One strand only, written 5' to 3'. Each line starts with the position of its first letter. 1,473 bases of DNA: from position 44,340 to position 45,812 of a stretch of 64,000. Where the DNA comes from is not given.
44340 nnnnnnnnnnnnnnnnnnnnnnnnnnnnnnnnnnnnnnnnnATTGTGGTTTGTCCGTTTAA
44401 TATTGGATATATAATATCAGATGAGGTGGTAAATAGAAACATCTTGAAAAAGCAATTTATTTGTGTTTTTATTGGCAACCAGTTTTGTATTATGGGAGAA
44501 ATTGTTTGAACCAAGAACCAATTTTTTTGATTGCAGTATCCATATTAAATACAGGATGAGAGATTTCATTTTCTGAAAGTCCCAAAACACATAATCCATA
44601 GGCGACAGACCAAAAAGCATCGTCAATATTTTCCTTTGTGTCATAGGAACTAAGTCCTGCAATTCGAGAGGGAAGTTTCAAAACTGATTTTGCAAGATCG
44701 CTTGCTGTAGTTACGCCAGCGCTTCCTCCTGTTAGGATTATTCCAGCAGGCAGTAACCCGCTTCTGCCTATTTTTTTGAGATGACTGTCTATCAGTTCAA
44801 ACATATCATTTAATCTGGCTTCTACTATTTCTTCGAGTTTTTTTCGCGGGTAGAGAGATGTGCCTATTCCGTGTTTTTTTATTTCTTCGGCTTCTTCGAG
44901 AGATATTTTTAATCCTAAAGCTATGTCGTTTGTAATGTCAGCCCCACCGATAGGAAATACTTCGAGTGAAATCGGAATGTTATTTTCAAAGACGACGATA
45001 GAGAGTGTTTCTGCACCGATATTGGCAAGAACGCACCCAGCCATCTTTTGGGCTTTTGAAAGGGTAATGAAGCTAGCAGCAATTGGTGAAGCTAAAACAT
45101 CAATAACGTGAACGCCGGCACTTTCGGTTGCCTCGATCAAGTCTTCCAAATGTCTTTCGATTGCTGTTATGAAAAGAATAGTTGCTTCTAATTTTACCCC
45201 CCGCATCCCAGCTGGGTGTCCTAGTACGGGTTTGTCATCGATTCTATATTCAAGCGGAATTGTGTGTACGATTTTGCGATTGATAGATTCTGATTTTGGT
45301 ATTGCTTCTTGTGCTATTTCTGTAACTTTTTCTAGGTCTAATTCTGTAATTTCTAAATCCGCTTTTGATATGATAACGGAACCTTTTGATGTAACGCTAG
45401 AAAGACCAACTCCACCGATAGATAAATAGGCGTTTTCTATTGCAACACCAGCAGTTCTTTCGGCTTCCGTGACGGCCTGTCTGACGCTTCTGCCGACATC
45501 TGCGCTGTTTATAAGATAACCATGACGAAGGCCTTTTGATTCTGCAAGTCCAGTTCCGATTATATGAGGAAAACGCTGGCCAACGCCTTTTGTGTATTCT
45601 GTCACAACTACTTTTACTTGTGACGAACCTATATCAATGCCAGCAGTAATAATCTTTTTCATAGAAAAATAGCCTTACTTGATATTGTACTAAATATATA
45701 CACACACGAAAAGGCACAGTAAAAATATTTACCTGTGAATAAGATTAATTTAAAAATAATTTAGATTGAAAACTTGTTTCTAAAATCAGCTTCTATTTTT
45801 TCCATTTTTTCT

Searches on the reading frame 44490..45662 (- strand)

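Call 75: search_protein_families(library=pfam, proteins=[window:44490-45662:-], max_evalue=0.001)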
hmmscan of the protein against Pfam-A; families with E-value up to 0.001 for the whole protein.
window:44490-45662:- (390 aa): 4 families
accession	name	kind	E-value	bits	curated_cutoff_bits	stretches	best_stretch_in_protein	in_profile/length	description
PF14450.12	FtsA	-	3.7e-22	79.5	31.8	2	211-348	1-119/127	Cell division protein FtsA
PF02491.25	SHS2_FTSA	-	1e-14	55.1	25.4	1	87-166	4-79/79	SHS2 domain inserted in FTSA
PF11104.14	PilM_2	-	1.1e-09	38.1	27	1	8-337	1-307/340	Type IV pilus assembly protein PilM;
PF01869.26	BcrAD_BadFG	-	6.2e-05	23.1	31.5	0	8-94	2-81/271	BadF/BadG/BcrA/BcrD ATPase family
